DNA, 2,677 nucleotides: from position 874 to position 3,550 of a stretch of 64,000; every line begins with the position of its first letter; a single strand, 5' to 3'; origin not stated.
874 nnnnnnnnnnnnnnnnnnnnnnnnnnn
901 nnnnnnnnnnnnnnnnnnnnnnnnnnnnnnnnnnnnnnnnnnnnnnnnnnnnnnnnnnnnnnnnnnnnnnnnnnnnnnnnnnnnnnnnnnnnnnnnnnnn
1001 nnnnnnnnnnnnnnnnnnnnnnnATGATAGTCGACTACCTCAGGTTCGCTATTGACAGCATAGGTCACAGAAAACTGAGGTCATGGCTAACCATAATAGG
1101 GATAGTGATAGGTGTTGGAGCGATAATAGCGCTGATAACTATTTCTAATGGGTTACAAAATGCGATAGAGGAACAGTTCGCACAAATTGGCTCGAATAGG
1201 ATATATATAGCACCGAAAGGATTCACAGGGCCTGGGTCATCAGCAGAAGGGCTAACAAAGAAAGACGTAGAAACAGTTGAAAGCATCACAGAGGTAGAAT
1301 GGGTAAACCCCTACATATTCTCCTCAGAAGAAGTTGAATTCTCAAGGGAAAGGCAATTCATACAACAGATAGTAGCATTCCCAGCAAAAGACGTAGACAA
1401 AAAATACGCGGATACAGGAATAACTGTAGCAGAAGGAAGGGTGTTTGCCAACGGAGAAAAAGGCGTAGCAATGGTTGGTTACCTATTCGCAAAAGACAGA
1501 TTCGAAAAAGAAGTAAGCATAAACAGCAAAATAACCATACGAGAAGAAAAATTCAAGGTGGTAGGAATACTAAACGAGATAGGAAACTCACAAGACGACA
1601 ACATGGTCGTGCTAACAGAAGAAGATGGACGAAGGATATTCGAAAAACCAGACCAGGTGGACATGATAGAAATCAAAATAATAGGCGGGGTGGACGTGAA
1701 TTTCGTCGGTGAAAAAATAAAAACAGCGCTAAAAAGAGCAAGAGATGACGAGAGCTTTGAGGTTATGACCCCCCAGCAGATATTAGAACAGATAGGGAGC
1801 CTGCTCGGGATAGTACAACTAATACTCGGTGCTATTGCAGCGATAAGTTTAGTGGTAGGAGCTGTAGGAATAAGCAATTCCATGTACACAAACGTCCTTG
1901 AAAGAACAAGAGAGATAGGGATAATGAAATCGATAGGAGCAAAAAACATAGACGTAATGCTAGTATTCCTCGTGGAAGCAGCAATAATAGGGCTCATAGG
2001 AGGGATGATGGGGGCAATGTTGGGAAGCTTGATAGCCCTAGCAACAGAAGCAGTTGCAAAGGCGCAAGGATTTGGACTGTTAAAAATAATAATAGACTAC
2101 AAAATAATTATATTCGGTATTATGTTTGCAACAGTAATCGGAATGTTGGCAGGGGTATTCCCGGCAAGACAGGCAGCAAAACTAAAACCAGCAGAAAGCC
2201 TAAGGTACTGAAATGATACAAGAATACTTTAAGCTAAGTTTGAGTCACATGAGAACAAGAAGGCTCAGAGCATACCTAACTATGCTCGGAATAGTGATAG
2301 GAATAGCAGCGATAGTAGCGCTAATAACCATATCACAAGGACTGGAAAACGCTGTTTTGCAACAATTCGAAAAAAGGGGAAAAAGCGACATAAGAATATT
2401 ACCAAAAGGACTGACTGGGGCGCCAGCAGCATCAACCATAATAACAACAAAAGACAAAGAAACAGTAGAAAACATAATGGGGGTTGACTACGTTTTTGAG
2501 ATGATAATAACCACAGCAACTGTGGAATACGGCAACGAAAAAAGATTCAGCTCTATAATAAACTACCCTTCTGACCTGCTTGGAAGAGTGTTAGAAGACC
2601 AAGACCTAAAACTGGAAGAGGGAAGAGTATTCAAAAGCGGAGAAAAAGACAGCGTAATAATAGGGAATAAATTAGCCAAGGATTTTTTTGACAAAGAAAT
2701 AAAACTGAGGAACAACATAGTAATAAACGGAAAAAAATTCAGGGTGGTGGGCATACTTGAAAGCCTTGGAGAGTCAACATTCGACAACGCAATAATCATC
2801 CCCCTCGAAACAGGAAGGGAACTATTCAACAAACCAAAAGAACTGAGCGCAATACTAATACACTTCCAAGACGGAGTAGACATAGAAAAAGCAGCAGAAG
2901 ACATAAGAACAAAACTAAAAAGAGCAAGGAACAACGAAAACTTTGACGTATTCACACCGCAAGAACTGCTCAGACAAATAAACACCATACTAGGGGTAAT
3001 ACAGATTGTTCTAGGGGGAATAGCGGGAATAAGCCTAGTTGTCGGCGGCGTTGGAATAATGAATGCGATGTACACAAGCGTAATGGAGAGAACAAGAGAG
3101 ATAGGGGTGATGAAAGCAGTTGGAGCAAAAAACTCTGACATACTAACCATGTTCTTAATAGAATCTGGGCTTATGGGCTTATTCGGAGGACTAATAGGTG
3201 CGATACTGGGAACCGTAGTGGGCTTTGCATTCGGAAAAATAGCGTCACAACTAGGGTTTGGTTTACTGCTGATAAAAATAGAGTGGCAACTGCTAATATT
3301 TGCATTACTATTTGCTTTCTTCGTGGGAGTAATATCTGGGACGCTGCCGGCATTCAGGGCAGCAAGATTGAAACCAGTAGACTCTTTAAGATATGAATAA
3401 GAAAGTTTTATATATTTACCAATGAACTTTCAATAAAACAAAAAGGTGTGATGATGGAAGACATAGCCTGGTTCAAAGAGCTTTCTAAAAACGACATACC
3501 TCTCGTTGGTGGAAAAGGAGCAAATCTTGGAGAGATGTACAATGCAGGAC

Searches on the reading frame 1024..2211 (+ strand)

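Call 81: search_protein_families(library=pfam, proteins=[window:1024-2211:+], max_evalue=0.00001)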
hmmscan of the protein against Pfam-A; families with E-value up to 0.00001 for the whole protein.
window:1024-2211:+ (395 aa): 2 families
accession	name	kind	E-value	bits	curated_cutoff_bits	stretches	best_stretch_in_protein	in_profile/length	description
PF12704.14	MacB_PCD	-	5.8e-29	102.3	27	1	20-234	1-206/207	MacB-like periplasmic core domain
PF02687.27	FtsX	-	3.6e-19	69.4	25.5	1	270-389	2-120/120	FtsX-like permease C-terminal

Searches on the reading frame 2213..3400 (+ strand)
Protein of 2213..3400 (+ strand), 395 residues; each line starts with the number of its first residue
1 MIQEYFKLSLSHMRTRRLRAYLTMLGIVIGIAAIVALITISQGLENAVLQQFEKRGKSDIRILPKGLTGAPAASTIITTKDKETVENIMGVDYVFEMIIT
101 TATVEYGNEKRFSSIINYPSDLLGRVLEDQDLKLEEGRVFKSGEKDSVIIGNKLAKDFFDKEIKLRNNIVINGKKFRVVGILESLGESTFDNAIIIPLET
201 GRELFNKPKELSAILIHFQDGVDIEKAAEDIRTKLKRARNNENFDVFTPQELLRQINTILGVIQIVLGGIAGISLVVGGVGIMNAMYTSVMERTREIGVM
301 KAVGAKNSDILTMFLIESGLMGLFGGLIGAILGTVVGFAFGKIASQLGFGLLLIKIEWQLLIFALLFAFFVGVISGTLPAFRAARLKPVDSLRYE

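Call 81: search_protein_families(library=pfam, proteins=[window:2213-3400:+], max_evalue=0.00001)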
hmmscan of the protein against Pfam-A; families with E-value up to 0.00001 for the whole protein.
window:2213-3400:+ (395 aa): 2 families
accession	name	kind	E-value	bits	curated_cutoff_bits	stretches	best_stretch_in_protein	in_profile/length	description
PF12704.14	MacB_PCD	-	2.6e-30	106.7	27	1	22-233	3-206/207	MacB-like periplasmic core domain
PF02687.27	FtsX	-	1.4e-20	73.9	25.5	1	270-388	3-120/120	FtsX-like permease C-terminal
